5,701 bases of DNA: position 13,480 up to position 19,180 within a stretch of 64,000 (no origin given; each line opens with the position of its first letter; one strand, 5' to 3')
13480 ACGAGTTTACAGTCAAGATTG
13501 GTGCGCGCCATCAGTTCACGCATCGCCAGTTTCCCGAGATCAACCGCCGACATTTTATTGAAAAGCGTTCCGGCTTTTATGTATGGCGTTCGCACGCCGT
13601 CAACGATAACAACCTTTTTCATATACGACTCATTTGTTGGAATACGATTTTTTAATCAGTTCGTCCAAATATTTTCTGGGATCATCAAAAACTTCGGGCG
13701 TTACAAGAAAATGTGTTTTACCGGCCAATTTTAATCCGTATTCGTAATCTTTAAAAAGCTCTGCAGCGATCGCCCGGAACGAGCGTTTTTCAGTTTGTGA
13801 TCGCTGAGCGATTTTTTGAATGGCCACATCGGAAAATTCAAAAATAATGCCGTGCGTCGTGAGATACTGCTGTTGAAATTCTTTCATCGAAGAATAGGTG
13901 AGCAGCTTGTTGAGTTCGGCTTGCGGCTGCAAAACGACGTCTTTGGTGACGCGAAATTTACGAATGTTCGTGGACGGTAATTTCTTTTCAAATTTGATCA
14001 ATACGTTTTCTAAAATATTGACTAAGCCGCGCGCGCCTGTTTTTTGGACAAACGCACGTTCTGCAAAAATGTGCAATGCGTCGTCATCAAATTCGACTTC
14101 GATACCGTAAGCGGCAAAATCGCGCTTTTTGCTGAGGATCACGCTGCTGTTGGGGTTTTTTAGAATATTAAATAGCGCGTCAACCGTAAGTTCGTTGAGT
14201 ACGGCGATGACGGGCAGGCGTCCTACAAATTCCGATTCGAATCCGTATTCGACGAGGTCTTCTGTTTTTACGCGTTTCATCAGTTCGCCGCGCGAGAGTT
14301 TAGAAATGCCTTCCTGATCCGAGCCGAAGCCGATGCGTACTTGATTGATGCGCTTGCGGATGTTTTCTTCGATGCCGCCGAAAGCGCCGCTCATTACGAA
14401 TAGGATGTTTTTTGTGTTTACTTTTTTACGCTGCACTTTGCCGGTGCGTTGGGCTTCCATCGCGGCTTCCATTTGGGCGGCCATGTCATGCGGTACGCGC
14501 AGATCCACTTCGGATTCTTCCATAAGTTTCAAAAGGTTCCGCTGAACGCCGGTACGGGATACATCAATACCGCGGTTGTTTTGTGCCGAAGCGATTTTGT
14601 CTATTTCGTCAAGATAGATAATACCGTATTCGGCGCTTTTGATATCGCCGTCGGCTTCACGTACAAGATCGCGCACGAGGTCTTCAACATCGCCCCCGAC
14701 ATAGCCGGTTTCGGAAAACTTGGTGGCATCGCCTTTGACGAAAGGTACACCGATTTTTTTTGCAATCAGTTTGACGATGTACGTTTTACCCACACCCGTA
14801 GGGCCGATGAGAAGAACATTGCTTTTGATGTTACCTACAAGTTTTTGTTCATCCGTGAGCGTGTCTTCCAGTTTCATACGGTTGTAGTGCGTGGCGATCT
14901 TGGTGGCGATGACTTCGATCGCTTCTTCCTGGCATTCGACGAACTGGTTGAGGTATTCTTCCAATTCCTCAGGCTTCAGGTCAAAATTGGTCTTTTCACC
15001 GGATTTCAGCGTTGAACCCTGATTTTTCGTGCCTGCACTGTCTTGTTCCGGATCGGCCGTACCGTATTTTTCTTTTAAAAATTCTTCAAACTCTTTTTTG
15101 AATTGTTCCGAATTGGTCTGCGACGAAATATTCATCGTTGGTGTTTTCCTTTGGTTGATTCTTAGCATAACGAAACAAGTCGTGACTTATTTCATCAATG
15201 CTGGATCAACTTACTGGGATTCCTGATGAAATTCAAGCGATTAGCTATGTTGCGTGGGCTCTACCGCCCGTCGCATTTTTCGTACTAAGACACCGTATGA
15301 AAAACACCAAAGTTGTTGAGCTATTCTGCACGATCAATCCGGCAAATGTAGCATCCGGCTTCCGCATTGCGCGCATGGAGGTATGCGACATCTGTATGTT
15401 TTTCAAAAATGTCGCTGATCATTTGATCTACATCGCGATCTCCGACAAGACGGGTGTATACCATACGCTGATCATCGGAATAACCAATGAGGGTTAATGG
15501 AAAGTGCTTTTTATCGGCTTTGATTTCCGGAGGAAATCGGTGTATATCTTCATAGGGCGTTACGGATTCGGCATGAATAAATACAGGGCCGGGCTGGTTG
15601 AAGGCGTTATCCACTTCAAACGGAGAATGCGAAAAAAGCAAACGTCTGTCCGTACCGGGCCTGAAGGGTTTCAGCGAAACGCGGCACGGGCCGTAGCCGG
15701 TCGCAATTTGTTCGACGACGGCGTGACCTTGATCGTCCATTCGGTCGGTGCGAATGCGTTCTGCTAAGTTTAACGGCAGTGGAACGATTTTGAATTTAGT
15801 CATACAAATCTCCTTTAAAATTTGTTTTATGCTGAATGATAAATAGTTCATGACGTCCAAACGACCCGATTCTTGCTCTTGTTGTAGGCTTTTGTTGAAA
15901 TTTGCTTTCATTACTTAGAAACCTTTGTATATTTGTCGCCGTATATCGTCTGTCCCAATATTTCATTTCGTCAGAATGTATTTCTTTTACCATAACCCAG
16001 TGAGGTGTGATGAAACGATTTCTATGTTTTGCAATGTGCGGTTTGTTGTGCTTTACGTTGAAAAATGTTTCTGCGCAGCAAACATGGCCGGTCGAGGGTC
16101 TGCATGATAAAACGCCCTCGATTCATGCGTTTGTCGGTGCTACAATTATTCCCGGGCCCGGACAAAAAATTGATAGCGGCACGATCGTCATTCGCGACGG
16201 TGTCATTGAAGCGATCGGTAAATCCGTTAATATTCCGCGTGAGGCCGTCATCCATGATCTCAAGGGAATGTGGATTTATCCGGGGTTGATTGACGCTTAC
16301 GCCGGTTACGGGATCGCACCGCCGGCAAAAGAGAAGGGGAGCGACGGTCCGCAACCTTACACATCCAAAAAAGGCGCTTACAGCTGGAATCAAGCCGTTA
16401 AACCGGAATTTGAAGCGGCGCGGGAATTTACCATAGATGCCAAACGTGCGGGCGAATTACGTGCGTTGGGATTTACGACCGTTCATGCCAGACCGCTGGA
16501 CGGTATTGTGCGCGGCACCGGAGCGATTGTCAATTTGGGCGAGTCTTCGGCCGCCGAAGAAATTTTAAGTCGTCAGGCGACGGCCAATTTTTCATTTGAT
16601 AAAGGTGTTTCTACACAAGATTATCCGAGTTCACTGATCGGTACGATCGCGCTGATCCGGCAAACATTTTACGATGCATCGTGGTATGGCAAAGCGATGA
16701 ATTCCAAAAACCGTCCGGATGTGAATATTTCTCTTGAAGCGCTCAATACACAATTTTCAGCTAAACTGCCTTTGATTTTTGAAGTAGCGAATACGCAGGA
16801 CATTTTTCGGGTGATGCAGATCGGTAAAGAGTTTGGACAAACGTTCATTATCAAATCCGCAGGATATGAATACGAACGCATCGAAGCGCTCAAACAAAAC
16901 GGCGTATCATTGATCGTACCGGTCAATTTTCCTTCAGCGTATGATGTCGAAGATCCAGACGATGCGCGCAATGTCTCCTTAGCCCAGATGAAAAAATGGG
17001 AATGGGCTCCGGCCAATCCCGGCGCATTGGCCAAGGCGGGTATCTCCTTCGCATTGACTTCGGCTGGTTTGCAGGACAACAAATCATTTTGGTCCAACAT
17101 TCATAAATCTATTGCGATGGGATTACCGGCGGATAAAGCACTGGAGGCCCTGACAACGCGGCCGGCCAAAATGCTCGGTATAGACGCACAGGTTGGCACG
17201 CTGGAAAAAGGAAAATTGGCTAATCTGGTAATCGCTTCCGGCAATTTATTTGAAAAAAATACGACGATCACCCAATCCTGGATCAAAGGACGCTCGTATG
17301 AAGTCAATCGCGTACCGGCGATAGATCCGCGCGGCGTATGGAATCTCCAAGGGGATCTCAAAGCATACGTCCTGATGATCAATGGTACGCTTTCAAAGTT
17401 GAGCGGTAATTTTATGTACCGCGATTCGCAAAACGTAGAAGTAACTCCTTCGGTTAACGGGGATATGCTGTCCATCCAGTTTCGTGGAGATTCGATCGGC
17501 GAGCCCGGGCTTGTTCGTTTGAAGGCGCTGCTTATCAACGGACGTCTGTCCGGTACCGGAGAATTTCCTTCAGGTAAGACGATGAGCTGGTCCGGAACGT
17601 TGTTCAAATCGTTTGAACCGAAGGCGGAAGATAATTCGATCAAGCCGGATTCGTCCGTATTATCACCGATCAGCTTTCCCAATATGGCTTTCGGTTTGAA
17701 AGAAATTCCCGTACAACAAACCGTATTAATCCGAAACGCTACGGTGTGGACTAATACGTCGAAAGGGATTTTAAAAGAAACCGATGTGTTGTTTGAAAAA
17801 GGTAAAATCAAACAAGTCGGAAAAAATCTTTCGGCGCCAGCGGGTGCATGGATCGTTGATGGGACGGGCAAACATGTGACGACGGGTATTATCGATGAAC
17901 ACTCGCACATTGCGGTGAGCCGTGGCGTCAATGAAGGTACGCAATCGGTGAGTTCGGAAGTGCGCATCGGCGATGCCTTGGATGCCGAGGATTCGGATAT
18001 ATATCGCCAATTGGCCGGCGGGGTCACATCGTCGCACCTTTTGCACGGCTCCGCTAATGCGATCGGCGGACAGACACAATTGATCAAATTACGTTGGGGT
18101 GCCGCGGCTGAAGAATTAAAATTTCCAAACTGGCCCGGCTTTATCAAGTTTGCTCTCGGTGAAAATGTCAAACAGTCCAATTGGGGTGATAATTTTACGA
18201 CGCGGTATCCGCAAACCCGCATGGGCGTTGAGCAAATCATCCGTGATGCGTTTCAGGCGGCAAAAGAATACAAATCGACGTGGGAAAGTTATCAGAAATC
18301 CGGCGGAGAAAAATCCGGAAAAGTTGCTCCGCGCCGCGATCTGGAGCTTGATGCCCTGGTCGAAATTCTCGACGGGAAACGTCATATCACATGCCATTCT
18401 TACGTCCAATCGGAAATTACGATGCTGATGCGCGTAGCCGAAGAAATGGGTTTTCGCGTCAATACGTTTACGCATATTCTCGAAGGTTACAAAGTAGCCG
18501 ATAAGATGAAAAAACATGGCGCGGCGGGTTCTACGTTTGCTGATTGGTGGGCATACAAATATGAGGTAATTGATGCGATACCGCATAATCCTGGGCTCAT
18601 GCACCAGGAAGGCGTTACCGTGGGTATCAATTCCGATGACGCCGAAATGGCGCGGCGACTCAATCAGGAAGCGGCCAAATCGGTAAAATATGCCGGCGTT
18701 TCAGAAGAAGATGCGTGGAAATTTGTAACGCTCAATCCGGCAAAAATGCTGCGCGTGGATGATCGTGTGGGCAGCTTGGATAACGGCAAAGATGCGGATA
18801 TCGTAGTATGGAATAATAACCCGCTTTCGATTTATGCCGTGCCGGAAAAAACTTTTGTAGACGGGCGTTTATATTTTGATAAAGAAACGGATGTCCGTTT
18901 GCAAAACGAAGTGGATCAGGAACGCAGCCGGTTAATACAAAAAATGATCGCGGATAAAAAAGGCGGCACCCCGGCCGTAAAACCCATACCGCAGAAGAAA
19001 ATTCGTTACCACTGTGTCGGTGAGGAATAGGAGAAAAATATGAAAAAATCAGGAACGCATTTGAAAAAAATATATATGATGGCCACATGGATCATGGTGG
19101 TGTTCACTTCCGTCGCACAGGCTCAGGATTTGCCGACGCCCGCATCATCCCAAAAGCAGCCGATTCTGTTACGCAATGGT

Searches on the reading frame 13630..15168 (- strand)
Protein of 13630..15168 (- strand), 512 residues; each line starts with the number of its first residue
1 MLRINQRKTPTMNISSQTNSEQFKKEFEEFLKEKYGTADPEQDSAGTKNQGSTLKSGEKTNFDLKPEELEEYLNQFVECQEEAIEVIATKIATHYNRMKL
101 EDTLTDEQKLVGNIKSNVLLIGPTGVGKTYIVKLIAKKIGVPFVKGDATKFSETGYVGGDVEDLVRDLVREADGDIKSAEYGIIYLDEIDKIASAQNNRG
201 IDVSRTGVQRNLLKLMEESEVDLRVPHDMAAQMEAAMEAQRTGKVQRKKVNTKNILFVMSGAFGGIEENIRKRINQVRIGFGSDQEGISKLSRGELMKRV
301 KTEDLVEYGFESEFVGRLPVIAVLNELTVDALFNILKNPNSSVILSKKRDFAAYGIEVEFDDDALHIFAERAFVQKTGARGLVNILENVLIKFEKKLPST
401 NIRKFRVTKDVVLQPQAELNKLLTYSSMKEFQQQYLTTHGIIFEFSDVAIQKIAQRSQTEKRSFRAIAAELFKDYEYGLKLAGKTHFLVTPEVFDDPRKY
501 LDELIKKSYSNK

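Call 75: search_protein_families(library=pfam, proteins=[window:13630-15168:-], max_evalue=0.00001)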
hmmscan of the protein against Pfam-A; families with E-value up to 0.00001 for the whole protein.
window:13630-15168:- (512 aa): 5 families
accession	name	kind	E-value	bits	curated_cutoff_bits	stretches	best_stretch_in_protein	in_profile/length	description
PF07724.20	AAA_2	-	1.4e-28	100.4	27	1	115-321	3-166/166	AAA domain (Cdc48 subfamily)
PF00004.35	AAA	-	1.9e-17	64.3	21.2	1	118-227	1-99/131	ATPase family associated with various cellular activities (AAA)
PF10431.15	ClpB_D2-small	-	5.8e-08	33.1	21.9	0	349-390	19-60/81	C-terminal, D2-small domain, of ClpB protein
PF07728.20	AAA_5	-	3e-06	27.7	22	0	117-195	1-81/139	AAA domain (dynein-related subfamily)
PF00158.32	Sigma54_activat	-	3.4e-06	27.3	20.2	0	105-211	12-124/168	Sigma-54 interaction domain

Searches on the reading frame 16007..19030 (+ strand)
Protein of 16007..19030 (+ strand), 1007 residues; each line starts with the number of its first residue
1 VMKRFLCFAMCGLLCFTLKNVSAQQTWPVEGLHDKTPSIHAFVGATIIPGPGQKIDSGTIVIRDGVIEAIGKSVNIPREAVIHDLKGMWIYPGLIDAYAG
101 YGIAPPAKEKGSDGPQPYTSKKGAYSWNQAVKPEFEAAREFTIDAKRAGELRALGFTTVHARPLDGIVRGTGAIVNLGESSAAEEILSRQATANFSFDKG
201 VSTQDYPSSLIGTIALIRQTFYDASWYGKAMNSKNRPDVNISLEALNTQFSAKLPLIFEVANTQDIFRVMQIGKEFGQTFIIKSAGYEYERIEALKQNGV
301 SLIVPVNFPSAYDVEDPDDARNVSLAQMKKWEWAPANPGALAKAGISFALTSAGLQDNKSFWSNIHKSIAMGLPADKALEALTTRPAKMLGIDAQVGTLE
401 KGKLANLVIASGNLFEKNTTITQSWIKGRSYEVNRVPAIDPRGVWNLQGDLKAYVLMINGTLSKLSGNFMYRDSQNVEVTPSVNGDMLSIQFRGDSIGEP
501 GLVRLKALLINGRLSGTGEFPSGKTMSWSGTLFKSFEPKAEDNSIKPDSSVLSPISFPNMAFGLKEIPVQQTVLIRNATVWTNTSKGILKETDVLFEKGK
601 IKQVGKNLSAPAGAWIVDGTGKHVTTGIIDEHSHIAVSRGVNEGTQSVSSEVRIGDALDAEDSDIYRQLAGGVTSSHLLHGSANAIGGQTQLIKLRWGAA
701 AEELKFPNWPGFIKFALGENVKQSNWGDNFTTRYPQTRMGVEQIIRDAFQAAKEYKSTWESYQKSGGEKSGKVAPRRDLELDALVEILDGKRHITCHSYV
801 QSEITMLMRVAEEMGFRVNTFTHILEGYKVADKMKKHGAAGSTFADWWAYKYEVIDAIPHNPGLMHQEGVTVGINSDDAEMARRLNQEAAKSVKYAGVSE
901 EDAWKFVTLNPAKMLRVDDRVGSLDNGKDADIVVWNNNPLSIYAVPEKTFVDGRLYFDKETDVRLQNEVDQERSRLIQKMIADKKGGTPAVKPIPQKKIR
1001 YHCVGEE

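Call 75: search_protein_families(library=pfam, proteins=[window:16007-19030:+], max_evalue=0.00001)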
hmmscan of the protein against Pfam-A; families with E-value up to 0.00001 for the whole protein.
window:16007-19030:+ (1007 aa): 2 families
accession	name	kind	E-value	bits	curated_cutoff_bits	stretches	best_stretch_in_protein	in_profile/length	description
PF01979.26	Amidohydro_1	-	3.6e-26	92.7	25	2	865-954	238-343/345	Amidohydrolase family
PF07969.17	Amidohydro_3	-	1.7e-19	71.1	29.7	2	899-955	408-470/472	Amidohydrolase family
